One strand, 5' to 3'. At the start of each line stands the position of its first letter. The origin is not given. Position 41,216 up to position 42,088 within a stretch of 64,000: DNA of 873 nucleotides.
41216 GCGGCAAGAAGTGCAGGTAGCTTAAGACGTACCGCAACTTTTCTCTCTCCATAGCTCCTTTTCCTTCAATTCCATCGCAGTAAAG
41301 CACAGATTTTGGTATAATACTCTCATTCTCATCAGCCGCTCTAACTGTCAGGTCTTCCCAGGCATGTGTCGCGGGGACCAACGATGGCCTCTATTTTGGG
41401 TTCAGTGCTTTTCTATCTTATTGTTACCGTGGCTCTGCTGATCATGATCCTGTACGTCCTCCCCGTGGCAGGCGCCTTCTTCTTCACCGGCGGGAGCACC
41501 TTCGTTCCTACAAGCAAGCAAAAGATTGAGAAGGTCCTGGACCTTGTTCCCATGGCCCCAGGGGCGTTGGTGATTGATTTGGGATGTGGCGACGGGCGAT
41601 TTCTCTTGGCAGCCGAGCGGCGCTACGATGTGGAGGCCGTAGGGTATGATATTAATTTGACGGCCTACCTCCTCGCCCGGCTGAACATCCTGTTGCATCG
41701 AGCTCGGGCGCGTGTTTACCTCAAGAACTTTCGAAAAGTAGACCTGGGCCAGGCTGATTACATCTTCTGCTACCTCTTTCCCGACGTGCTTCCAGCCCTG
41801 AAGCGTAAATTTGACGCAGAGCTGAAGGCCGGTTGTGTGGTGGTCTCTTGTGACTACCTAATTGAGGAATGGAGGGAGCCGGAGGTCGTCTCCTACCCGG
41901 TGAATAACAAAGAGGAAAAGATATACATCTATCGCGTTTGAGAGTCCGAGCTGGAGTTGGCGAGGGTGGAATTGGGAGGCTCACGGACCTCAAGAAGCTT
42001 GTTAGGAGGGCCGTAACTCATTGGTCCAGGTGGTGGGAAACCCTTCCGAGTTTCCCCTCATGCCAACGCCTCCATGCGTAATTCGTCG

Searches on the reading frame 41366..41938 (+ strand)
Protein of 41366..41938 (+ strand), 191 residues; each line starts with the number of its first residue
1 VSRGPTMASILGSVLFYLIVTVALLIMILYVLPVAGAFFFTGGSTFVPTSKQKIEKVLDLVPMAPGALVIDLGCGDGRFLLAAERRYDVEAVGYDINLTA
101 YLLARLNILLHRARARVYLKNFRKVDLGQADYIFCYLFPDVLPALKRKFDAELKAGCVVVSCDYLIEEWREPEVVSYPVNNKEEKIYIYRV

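Call 83: search_protein_families(library=pfam, proteins=[window:41366-41938:+], max_evalue=0.001)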
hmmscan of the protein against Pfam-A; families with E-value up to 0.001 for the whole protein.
window:41366-41938:+ (191 aa): 8 families
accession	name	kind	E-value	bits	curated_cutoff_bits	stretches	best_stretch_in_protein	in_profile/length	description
PF02353.26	CMAS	-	5.2e-07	29.7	27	1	37-127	34-126/273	Mycolic acid cyclopropane synthetase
PF06325.19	PrmA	-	9e-07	29.1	22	1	63-161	159-258/296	Ribosomal protein L11 methyltransferase (PrmA)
PF13649.12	Methyltransf_25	-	3.5e-06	28.1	27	1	69-137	1-73/97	Methyltransferase domain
PF13489.12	Methyltransf_23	-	0.00029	21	27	1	60-100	16-56/164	Methyltransferase domain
PF13847.12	Methyltransf_31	-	0.00031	20.9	27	1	68-136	6-81/145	Methyltransferase domain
PF05175.20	MTS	-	0.00034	20.7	23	1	65-134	31-103/170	Methyltransferase small domain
PF08123.19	DOT1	-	0.0006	19.8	23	0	50-133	27-111/205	Histone methylation protein DOT1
PF02384.22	N6_Mtase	-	0.00077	19.3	20.4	0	43-114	26-103/311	N-6 DNA Methylase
